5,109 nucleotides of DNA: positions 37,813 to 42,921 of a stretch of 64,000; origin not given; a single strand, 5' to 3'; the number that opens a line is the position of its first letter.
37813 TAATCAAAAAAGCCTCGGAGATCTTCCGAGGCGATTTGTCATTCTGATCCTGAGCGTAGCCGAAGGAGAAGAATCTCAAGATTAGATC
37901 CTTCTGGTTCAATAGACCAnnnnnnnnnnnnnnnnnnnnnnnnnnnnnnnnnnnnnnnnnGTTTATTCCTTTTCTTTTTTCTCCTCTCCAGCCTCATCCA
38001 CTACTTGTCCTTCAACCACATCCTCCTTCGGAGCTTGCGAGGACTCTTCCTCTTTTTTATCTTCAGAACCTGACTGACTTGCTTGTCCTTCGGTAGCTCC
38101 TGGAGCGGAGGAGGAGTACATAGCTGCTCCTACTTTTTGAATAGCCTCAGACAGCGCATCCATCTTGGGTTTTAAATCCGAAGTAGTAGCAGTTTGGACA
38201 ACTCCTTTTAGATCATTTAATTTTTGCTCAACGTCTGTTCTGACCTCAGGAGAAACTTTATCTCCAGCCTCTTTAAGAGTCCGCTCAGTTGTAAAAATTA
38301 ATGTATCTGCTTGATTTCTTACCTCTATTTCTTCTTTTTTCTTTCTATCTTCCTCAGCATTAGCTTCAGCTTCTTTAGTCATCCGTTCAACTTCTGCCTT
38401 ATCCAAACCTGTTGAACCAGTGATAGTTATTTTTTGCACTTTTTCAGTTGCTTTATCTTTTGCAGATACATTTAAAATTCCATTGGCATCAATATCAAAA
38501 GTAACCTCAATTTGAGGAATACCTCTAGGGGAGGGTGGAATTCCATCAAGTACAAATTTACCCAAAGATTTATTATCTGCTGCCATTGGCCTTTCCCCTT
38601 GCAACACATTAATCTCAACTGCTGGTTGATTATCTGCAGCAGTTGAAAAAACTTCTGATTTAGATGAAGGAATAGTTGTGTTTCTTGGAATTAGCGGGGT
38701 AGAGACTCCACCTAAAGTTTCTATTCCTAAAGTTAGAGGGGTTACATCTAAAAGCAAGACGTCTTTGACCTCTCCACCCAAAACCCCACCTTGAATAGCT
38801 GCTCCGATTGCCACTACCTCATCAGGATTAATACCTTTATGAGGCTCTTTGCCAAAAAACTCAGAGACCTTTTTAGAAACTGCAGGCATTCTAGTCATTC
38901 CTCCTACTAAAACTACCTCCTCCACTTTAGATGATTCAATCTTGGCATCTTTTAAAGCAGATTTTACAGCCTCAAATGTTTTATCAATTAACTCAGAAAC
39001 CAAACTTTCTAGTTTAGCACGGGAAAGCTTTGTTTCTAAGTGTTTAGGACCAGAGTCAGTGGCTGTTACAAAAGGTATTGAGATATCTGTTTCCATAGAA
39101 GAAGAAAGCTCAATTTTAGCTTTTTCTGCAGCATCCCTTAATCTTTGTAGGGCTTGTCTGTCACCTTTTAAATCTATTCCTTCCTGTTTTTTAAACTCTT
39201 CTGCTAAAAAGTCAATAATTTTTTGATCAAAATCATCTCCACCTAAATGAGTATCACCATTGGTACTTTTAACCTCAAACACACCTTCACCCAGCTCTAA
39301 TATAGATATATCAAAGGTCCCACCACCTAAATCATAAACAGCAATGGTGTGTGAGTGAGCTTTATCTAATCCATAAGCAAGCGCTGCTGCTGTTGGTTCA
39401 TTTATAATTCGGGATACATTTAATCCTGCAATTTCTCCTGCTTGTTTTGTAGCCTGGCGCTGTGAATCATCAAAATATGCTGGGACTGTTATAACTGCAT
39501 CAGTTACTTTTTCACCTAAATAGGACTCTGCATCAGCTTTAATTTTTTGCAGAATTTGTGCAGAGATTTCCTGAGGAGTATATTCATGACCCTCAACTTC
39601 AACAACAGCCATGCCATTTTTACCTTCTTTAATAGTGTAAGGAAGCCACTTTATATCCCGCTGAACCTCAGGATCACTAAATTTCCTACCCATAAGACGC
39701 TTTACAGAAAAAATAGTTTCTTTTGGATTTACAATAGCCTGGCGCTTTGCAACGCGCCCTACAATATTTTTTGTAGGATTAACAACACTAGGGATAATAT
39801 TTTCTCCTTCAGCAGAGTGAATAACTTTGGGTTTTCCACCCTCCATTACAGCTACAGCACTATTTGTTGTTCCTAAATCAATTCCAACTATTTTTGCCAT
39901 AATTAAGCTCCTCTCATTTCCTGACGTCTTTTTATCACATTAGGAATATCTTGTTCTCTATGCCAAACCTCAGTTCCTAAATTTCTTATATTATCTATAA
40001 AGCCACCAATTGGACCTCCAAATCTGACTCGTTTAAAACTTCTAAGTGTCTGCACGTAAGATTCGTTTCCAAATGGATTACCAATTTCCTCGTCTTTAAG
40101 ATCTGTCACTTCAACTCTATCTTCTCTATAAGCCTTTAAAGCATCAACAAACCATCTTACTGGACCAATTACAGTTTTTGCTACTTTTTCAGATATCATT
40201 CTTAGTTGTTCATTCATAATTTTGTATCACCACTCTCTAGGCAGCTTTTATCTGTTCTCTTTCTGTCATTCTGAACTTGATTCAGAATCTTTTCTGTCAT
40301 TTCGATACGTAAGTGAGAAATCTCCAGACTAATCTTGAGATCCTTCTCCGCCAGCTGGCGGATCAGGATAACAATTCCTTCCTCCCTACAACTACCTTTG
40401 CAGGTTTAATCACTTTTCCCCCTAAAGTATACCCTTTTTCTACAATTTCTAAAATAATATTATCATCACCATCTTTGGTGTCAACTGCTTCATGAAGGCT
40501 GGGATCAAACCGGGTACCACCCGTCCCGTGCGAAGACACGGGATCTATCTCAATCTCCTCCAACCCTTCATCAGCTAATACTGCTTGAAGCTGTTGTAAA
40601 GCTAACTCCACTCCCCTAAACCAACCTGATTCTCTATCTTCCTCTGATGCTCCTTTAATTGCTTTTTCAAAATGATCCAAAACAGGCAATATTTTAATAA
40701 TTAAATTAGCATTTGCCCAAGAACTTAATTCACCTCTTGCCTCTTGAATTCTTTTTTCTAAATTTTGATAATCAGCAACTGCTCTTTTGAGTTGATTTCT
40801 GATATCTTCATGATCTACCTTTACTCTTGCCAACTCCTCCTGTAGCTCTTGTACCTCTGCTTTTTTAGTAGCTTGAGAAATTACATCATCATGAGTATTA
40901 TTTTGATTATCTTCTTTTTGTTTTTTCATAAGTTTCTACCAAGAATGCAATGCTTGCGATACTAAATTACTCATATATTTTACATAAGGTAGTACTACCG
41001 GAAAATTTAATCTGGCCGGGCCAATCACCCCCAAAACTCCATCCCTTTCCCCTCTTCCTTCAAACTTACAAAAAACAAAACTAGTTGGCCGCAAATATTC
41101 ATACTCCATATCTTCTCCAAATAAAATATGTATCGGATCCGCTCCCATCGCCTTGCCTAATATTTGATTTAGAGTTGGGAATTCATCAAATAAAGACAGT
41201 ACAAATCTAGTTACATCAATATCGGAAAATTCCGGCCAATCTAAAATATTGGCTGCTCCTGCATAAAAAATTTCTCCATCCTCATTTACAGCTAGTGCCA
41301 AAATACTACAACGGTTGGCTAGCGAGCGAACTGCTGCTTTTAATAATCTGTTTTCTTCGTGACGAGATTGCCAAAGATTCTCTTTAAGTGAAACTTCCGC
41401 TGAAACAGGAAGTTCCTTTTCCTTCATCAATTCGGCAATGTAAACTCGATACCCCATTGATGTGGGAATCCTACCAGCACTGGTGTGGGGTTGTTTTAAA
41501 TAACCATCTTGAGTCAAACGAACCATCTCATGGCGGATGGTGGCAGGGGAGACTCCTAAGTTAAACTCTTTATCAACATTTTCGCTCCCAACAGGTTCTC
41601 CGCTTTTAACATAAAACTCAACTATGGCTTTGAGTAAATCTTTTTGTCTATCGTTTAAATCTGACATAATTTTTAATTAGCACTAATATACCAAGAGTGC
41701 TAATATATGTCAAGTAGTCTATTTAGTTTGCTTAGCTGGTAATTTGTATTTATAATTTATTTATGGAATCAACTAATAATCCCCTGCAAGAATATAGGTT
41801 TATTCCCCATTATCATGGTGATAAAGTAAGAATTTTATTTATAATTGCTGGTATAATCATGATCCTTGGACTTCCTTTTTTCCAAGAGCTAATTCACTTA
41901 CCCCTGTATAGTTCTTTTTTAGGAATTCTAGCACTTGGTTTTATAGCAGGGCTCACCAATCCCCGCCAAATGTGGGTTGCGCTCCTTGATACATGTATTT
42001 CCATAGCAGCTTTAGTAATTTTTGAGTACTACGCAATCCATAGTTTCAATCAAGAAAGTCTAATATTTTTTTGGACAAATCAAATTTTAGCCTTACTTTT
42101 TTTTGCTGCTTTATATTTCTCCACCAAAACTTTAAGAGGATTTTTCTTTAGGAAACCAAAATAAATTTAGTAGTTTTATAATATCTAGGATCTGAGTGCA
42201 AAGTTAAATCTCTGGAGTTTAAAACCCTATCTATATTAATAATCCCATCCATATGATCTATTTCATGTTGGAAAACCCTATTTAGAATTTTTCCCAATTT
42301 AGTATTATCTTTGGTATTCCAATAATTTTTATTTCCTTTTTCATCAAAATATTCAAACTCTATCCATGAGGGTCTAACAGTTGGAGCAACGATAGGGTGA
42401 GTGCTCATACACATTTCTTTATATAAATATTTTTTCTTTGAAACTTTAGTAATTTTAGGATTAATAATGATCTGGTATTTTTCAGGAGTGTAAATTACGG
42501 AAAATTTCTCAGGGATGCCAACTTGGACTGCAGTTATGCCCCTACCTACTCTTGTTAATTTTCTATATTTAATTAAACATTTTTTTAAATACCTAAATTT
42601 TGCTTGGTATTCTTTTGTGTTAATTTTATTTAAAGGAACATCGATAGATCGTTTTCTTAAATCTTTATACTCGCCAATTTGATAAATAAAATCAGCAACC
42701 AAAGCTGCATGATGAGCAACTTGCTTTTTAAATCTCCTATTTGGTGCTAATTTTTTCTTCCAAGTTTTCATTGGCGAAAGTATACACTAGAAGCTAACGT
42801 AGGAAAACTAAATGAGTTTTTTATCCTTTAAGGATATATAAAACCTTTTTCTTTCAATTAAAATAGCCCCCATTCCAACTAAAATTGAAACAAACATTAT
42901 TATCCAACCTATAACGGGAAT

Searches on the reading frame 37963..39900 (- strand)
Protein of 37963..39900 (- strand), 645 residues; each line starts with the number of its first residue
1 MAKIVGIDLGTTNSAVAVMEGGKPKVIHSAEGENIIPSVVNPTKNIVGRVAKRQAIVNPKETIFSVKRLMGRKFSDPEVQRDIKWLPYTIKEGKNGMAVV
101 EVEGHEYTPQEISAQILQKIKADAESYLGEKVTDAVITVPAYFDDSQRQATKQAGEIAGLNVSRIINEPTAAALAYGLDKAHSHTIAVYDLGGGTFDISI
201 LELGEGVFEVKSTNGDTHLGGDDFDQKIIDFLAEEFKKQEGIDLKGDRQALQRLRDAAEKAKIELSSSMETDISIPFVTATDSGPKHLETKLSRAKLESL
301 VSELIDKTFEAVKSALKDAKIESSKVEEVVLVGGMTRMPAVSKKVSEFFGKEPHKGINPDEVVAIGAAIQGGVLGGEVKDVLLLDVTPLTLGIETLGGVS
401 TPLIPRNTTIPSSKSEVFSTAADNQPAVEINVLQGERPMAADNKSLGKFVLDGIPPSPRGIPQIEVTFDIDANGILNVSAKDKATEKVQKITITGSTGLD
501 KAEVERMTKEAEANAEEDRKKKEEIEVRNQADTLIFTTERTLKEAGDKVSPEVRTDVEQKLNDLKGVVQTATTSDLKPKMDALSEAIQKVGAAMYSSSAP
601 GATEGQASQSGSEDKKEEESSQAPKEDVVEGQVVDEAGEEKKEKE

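Call 33: search_protein_families(library=pfam, proteins=[window:37963-39900:-], max_evalue=0.00001)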
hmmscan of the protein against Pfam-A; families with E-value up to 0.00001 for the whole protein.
window:37963-39900:- (645 aa): 2 families
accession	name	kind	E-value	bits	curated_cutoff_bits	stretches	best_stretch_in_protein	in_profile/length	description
PF00012.26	HSP70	-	3.4e-260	864.8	20.6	1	4-595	1-598/599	Hsp70 protein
PF06723.19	MreB_Mbl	-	1.3e-17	64.1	27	1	113-368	74-316/327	MreB/Mbl protein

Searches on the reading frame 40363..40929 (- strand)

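Call 71: search_protein_families(library=pfam, proteins=[window:40363-40929:-], max_evalue=0.00001)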
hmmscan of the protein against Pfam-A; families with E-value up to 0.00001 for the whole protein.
window:40363-40929:- (188 aa): 1 family
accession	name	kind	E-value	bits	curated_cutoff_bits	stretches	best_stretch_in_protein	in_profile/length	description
PF01025.24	GrpE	-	2.2e-35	122.2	25.8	1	19-182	6-164/165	GrpE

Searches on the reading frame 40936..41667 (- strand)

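Call 71: search_protein_families(library=pfam, proteins=[window:40936-41667:-], max_evalue=0.00001)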
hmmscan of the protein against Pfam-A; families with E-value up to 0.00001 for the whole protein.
window:40936-41667:- (243 aa): 1 family
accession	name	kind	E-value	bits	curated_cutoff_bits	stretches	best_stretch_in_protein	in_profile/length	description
PF01628.27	HrcA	-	6.4e-18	65.9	22.2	1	92-223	92-212/215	HrcA protein C terminal domain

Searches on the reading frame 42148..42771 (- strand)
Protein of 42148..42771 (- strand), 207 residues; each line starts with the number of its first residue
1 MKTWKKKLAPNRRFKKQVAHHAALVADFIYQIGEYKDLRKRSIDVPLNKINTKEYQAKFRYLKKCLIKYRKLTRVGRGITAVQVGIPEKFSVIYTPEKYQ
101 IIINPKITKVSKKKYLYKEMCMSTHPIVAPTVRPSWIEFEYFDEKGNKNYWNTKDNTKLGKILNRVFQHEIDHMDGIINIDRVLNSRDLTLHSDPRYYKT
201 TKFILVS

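Call 71: search_protein_families(library=pfam, proteins=[window:42148-42771:-], max_evalue=0.00001)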
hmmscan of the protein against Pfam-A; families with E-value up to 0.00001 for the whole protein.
window:42148-42771:- (207 aa): 1 family
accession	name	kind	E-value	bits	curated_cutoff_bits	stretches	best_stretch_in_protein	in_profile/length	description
PF01327.26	Pep_deformylase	-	5.4e-25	88.3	22.8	1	37-184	11-151/156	Polypeptide deformylase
